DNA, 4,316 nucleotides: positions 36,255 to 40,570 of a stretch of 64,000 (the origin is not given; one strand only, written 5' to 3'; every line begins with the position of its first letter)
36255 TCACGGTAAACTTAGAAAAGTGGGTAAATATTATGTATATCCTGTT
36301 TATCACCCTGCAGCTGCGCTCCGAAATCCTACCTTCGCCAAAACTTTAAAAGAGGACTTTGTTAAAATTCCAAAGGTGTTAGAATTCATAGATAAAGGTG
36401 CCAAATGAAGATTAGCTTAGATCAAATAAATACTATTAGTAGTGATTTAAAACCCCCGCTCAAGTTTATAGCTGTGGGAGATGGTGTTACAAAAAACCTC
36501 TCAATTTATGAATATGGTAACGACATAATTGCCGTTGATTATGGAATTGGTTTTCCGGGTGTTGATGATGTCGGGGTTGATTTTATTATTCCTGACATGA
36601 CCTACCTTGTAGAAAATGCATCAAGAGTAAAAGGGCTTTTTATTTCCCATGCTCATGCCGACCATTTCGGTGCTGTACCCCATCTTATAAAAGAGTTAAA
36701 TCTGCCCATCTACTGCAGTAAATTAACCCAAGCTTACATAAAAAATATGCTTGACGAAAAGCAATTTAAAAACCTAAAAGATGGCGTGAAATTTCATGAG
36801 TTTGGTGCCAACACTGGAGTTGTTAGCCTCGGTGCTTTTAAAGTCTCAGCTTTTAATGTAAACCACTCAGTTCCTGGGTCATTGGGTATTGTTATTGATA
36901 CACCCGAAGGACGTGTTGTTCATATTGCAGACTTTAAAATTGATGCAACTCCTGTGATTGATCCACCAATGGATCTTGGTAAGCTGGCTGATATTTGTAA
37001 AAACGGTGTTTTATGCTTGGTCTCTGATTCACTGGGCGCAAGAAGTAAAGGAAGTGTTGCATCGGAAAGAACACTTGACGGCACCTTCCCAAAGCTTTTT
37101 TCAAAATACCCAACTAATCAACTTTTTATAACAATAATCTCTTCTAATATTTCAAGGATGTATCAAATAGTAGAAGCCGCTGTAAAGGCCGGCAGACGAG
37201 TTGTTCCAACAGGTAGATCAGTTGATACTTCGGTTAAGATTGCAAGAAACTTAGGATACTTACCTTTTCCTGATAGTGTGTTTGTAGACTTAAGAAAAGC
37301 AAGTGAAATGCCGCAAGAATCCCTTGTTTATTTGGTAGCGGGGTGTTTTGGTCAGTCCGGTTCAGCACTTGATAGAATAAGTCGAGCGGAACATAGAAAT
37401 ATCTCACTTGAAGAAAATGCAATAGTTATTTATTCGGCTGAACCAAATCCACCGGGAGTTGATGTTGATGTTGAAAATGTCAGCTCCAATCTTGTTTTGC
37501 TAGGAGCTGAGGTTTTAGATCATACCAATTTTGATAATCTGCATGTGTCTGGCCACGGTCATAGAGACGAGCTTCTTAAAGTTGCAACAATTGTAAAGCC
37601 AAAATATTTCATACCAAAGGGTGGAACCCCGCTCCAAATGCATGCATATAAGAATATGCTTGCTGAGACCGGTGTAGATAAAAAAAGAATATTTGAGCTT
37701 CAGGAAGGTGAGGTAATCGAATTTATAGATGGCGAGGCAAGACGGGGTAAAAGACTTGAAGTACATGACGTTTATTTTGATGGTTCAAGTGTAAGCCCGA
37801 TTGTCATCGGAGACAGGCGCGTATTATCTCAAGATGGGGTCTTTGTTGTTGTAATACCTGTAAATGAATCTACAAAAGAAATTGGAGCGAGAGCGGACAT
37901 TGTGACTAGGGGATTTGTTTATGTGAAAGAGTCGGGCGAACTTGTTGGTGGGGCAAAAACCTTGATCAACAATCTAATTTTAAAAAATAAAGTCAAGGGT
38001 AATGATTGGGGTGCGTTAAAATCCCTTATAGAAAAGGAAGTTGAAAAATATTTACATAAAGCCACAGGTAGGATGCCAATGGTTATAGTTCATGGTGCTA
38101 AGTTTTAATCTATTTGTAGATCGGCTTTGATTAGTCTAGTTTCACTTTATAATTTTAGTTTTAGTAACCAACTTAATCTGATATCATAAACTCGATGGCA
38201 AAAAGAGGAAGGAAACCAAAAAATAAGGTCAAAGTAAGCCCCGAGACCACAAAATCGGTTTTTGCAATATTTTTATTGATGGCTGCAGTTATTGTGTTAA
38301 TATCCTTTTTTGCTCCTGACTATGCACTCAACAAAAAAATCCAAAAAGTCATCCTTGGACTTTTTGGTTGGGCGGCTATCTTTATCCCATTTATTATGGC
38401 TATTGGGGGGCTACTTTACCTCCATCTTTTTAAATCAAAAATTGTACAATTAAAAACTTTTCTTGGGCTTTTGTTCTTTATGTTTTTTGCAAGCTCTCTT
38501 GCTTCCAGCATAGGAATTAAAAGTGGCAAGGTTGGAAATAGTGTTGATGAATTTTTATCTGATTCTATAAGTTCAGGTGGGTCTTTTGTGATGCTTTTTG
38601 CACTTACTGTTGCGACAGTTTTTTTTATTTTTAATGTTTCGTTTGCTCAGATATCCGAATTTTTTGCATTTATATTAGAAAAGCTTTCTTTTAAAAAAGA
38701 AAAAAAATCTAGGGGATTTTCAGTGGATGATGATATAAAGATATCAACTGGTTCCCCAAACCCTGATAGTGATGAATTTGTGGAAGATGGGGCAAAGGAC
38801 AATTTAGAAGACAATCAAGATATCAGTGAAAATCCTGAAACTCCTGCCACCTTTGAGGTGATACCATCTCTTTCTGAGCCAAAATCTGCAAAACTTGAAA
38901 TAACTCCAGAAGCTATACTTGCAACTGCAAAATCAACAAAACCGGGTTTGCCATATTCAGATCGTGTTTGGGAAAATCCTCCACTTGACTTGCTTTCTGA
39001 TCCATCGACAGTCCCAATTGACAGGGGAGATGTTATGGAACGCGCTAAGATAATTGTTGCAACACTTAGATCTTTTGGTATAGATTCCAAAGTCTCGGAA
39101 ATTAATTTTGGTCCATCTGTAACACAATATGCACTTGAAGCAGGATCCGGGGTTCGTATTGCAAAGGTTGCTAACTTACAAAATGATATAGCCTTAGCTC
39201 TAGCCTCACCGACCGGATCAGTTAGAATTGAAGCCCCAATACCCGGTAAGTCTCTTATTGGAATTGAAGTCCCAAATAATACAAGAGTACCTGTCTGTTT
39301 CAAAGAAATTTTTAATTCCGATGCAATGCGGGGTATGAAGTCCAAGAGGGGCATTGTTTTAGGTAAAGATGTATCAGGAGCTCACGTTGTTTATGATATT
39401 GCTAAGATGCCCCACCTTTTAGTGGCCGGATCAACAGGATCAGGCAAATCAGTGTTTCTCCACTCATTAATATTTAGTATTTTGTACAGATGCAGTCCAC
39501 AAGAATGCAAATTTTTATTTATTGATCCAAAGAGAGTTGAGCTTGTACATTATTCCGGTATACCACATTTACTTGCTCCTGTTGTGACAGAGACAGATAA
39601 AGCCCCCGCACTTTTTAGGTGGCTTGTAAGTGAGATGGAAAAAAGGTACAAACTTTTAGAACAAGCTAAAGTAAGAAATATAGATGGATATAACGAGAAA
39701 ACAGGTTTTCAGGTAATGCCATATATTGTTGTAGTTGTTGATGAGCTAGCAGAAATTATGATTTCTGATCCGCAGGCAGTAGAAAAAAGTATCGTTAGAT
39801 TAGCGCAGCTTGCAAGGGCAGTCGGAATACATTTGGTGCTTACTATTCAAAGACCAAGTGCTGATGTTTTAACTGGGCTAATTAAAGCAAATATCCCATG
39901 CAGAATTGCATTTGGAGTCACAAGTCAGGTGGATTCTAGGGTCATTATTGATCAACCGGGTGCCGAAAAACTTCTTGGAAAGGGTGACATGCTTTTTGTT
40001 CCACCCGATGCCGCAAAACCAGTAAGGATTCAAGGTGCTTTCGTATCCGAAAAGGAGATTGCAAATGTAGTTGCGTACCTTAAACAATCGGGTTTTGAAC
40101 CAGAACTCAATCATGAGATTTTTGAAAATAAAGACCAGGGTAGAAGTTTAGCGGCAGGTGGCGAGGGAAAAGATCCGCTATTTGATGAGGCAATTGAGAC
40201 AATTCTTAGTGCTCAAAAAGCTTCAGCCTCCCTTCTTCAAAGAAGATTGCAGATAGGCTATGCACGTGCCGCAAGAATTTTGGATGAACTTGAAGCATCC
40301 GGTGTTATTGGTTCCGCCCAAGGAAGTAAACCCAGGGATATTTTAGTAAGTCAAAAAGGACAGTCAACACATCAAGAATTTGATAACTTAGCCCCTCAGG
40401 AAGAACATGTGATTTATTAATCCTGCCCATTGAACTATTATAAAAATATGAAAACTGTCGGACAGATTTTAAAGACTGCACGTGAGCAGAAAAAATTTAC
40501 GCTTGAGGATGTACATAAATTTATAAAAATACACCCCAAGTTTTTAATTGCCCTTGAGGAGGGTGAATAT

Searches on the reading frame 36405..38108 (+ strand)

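Call 63: search_protein_families(library=pfam, proteins=[window:36405-38108:+], max_evalue=0.00001)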
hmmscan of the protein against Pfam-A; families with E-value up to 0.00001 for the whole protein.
window:36405-38108:+ (567 aa): 5 families
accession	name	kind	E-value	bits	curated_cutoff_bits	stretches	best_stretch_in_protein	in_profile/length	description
PF22505.1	RNase_J_b_CASP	-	1.5e-28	99.6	27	1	239-359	3-122/126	Ribonuclease J, beta-CASP domain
PF17770.6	RNase_J_C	-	8.4e-22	78.5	23.8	1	467-562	1-97/102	Ribonuclease J C-terminal domain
PF12706.13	Lactamase_B_2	-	2.1e-12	47.5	27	1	68-178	24-144/200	Beta-lactamase superfamily domain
PF00753.33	Lactamase_B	-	7.5e-10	39.5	22.7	1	66-184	35-158/196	Metallo-beta-lactamase superfamily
PF07521.17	RMMBL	-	7.6e-06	26.3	21.6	0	379-425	12-59/63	Zn-dependent metallo-hydrolase RNA specificity domain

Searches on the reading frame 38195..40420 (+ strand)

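Call 63: search_protein_families(library=pfam, proteins=[window:38195-40420:+], max_evalue=0.00001)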
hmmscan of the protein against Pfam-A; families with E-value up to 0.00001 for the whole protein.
window:38195-40420:+ (741 aa): 3 families
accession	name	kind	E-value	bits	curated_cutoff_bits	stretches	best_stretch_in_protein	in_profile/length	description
PF01580.24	FtsK_SpoIIIE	-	1e-56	192.3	24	1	371-555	4-220/221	FtsK/SpoIIIE family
PF17854.6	FtsK_alpha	-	8.1e-27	93.8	22.9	1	262-361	2-101/101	FtsK alpha domain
PF09397.16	FtsK_gamma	-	1.7e-26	92.1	30.6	1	658-718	2-62/63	Ftsk gamma domain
